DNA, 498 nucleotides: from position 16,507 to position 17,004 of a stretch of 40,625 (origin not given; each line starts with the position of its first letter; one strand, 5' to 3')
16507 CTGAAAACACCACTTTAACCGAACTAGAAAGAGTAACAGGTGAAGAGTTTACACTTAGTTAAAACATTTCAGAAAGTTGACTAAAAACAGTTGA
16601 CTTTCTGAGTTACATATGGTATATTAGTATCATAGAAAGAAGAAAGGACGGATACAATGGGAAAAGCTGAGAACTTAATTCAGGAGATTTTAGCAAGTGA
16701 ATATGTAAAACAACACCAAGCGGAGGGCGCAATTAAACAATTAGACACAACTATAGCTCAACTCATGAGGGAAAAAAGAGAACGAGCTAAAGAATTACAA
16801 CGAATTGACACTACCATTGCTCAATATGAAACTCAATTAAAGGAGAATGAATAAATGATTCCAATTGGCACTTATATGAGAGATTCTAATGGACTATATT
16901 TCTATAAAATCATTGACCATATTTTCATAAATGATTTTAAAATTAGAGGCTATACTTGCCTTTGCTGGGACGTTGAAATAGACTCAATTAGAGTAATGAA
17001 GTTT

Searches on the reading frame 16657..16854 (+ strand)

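Call 57: search_protein_families(library=phrogs, proteins=[window:16657-16854:+], max_evalue=0.001)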
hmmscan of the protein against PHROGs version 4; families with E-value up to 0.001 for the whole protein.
window:16657-16854:+ (65 aa): 0 families

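Call 60: search_protein_families(library=pfam, proteins=[window:16657-16854:+], max_evalue=0.01)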
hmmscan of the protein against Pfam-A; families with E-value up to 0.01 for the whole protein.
window:16657-16854:+ (65 aa): 2 families
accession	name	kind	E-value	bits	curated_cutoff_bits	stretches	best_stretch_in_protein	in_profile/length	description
PF09763.15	Sec3_CC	-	0.0027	18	27.1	1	24-63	21-60/133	Exocyst complex component Sec3, coiled-coil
PF10146.14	zf-C4H2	-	0.0056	17.7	34.5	1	10-65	17-72/240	Zinc finger-containing protein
